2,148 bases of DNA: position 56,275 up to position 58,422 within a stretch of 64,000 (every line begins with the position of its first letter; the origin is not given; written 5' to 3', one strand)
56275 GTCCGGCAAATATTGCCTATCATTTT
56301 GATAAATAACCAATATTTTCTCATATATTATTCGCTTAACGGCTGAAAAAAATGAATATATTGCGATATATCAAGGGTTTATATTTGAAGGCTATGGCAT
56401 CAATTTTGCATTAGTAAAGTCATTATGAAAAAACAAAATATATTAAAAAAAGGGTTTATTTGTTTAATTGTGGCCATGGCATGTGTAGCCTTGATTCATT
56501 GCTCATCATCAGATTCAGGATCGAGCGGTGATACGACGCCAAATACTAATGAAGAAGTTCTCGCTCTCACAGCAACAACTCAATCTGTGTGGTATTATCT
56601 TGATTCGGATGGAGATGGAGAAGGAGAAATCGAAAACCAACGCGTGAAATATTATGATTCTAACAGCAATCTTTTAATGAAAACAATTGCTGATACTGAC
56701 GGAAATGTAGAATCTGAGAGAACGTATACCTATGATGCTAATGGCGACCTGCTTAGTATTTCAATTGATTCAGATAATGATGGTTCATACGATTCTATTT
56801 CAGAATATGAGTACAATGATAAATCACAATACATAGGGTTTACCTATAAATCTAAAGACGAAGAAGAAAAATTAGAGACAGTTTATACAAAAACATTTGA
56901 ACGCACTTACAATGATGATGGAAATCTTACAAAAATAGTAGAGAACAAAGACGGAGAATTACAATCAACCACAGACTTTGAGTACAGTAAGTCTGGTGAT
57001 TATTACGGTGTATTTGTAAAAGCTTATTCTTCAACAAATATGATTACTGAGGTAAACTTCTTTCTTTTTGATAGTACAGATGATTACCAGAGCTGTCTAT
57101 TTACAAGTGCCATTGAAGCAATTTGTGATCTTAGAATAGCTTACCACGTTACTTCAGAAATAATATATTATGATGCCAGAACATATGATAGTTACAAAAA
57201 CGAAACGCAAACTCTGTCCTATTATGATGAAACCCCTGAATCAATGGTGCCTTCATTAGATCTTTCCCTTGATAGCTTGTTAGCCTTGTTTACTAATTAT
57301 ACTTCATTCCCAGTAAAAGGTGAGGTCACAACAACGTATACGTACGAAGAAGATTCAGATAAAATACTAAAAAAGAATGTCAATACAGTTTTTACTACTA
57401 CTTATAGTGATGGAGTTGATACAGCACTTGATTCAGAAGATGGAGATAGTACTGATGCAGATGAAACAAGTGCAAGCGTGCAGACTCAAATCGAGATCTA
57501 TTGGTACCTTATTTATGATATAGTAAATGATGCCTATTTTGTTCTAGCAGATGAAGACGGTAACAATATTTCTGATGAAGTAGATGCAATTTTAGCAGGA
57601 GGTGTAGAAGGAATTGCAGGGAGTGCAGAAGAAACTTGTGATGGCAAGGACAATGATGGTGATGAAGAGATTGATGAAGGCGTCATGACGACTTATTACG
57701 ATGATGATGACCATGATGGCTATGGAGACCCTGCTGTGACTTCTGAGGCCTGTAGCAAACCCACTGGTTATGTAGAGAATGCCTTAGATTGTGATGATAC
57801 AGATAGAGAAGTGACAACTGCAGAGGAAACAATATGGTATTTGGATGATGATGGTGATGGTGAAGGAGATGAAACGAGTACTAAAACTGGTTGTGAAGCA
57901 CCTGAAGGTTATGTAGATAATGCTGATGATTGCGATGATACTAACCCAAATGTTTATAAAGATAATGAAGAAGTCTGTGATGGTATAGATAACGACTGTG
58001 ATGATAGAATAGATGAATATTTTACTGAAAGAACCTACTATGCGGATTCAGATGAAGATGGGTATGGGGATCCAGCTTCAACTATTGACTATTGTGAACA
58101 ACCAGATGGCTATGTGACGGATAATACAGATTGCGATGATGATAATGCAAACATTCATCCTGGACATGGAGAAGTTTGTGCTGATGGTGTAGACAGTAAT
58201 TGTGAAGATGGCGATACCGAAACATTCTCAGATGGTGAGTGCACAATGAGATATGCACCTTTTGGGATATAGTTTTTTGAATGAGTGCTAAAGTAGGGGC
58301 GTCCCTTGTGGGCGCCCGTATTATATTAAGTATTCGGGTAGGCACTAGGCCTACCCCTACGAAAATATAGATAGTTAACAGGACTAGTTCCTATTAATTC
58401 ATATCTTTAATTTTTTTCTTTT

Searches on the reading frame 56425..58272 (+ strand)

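Call 5: search_protein_families(library=pfam, proteins=[window:56425-58272:+], max_evalue=0.01)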
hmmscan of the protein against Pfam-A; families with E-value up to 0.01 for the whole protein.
window:56425-58272:+ (615 aa): 2 families
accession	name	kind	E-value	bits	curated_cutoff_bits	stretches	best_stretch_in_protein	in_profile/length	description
PF11617.13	Cu-binding_MopE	-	2.6e-15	56.8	27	2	502-531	1-30/30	Putative metal-binding motif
PF05593.20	RHS_repeat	-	0.0018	19.1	22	0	77-112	1-31/38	RHS Repeat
